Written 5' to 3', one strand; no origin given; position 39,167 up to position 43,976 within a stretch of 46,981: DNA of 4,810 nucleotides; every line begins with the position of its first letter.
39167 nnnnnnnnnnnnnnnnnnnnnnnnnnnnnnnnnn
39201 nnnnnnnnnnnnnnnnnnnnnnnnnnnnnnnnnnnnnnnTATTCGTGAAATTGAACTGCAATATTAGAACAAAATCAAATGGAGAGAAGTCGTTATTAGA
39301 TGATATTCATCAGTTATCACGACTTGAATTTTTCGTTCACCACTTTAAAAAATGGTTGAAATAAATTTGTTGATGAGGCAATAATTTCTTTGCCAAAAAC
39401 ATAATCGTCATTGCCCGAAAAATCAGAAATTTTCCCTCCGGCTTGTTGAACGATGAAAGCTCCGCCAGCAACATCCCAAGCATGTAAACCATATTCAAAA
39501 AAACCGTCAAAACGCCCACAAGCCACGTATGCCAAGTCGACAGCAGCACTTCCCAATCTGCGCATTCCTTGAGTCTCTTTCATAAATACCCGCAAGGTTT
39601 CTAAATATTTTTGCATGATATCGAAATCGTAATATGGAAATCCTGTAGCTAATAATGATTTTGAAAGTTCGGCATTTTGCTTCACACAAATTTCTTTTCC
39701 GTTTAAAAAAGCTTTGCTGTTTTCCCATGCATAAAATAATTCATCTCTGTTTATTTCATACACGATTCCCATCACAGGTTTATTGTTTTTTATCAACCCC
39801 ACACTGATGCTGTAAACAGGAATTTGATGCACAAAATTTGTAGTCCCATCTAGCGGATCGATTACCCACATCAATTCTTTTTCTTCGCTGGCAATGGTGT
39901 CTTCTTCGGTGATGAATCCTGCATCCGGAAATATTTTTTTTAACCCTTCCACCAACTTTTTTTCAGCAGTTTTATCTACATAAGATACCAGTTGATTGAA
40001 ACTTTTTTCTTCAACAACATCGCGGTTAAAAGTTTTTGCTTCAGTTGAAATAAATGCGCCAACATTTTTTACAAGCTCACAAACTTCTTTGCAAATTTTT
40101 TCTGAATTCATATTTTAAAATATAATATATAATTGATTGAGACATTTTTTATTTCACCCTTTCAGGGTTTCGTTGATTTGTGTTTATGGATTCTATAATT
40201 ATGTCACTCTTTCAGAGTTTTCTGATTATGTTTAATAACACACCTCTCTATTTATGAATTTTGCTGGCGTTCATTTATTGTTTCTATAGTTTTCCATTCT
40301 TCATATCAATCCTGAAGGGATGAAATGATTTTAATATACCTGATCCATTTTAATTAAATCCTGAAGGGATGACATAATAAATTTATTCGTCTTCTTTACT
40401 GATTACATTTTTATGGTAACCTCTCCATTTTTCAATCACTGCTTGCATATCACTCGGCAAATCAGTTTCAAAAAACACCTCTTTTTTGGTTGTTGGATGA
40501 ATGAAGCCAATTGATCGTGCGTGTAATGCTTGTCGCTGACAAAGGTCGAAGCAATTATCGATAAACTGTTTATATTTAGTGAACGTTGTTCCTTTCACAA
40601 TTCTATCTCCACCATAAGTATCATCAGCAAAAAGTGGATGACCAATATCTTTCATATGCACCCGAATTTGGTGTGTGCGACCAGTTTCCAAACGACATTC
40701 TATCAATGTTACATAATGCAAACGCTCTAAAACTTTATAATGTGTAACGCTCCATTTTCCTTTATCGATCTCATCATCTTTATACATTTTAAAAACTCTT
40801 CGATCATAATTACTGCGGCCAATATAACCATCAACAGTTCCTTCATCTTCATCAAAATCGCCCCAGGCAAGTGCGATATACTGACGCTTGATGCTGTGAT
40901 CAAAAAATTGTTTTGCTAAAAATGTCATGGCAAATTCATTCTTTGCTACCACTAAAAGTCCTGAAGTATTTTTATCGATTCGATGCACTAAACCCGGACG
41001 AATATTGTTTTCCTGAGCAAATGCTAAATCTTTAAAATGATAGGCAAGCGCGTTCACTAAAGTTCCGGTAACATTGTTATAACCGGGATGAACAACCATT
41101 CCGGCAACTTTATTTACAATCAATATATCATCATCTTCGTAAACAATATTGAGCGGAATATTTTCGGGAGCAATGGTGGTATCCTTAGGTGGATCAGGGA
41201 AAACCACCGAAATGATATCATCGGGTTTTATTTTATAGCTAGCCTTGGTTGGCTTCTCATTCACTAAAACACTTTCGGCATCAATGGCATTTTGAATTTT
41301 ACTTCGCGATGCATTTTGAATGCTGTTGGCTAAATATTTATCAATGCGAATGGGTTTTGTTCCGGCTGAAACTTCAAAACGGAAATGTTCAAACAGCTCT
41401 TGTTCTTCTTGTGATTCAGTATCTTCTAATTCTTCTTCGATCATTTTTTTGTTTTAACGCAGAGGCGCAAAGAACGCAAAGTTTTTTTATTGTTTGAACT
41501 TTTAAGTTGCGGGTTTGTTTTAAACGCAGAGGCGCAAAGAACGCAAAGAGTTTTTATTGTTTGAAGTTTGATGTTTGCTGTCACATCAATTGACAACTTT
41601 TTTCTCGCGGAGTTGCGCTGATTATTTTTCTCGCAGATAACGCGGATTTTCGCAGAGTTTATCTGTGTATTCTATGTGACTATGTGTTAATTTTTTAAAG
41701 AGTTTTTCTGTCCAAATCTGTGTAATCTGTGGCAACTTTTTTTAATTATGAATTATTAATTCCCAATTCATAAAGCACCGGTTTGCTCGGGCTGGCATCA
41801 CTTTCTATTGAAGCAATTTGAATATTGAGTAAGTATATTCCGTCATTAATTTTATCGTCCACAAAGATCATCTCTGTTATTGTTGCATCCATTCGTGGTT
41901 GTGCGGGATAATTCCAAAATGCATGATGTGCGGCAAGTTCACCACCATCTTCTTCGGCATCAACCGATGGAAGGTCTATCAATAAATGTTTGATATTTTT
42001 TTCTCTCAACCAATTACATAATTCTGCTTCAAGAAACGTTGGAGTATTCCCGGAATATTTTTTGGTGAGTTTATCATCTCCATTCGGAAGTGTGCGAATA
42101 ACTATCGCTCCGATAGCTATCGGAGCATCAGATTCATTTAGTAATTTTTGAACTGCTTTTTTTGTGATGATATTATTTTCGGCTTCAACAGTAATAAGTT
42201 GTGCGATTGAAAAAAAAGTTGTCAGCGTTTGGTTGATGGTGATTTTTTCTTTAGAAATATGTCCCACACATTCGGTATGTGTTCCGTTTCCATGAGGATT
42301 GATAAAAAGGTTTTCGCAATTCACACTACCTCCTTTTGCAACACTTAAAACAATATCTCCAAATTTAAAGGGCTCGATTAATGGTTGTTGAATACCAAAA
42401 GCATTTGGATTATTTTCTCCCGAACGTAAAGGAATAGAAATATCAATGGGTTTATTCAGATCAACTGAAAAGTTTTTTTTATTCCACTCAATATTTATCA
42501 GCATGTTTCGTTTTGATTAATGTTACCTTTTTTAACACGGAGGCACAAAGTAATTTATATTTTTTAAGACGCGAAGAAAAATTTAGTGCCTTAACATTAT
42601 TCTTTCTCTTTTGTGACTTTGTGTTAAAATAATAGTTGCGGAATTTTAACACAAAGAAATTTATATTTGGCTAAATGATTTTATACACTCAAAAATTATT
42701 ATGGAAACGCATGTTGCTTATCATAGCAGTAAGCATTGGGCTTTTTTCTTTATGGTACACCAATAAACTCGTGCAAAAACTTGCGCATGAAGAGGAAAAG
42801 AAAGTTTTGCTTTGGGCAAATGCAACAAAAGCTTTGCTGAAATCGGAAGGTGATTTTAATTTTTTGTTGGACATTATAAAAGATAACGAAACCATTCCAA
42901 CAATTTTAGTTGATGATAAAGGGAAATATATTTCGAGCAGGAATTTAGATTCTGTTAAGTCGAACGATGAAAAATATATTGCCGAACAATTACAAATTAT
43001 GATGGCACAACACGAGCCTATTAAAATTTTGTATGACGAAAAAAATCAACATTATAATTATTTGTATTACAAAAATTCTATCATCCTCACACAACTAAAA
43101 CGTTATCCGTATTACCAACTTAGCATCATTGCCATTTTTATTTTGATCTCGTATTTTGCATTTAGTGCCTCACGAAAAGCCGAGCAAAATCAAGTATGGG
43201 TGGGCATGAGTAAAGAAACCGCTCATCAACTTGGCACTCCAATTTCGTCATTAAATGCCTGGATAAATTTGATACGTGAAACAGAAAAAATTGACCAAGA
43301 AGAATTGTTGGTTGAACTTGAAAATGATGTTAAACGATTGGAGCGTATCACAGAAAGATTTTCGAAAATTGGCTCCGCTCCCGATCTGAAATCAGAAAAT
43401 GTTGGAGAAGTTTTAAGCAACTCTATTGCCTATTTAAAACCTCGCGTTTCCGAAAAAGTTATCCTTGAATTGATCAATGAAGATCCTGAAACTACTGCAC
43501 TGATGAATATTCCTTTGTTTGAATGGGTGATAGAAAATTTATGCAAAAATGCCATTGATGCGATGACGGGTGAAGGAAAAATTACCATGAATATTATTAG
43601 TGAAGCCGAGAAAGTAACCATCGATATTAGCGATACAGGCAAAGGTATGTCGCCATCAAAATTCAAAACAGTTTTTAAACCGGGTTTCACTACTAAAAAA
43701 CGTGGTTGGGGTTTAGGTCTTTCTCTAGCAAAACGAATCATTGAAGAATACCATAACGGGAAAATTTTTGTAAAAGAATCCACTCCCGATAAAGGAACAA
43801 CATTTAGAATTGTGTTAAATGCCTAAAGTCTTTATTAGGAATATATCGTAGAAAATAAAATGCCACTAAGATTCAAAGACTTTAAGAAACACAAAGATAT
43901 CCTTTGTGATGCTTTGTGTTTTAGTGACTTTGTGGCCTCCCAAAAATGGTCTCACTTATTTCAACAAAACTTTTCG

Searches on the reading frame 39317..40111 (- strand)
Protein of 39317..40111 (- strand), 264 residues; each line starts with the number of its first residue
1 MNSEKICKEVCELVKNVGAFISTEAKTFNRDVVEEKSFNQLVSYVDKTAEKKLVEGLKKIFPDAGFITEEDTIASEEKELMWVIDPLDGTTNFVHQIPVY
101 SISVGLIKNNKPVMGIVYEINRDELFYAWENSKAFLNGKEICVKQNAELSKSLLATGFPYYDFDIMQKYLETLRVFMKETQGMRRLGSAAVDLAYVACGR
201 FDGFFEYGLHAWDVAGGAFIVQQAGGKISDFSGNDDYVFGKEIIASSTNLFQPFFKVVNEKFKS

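Call 36: search_protein_families(library=pfam, proteins=[window:39317-40111:-], max_evalue=0.0001)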
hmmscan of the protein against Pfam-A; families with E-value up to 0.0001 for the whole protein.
window:39317-40111:- (264 aa): 1 family
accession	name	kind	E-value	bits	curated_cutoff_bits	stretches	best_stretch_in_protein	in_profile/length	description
PF00459.30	Inositol_P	-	4.8e-63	213.6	27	1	5-249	4-256/271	Inositol monophosphatase family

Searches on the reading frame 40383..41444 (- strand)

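Call 36: search_protein_families(library=pfam, proteins=[window:40383-41444:-], max_evalue=0.0001)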
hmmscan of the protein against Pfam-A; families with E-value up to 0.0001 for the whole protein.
window:40383-41444:- (353 aa): 2 families
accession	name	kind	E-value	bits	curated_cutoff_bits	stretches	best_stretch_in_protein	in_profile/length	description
PF00849.27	PseudoU_synth_2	-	5.3e-33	114.8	26.8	1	106-265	1-151/152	RNA pseudouridylate synthase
PF01479.30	S4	-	3.5e-07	30.3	22.8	1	33-78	2-48/48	S4 domain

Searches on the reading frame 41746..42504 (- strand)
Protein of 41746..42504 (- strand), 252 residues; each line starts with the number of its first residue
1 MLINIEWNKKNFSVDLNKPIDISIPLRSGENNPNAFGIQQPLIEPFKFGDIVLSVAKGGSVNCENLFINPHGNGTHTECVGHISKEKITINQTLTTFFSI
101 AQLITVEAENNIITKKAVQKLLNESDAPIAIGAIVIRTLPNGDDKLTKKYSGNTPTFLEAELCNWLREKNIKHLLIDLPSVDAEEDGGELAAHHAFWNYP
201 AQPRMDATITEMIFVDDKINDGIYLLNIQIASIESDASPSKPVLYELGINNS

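Call 36: search_protein_families(library=pfam, proteins=[window:41746-42504:-], max_evalue=0.0001)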
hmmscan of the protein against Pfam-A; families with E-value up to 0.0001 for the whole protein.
window:41746-42504:- (252 aa): 1 family
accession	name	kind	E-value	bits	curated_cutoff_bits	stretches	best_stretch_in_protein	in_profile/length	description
PF04199.19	Cyclase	-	2.9e-16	60.4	23.1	1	20-183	1-142/142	Putative cyclase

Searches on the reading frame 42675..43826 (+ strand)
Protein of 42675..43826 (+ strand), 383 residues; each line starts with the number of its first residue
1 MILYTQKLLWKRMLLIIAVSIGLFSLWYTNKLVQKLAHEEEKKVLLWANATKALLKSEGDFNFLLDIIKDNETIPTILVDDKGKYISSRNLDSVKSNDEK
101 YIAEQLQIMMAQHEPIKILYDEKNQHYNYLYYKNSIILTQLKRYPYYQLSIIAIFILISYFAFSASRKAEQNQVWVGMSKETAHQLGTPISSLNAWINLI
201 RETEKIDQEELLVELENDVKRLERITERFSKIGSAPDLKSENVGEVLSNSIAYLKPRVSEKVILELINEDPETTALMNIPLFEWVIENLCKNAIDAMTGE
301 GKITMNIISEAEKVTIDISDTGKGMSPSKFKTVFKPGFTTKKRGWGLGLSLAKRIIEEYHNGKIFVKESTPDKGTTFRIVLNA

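Call 36: search_protein_families(library=pfam, proteins=[window:42675-43826:+], max_evalue=0.0001)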
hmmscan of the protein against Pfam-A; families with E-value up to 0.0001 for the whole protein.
window:42675-43826:+ (383 aa): 4 families
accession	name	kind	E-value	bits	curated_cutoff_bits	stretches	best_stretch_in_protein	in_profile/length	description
PF02518.31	HATPase_c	-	3.2e-22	79.5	26.4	1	283-381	7-107/111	Histidine kinase-, DNA gyrase B-, and HSP90-like ATPase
PF13589.12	HATPase_c_3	-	6.2e-06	26.7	25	1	282-342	3-62/137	Histidine kinase-, DNA gyrase B-, and HSP90-like ATPase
PF14501.12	HATPase_c_5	-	2.4e-05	24.6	22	1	285-361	9-84/102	GHKL domain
PF00512.31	HisKA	-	3.5e-05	24.2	26.9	1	182-232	9-63/66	His Kinase A (phospho-acceptor) domain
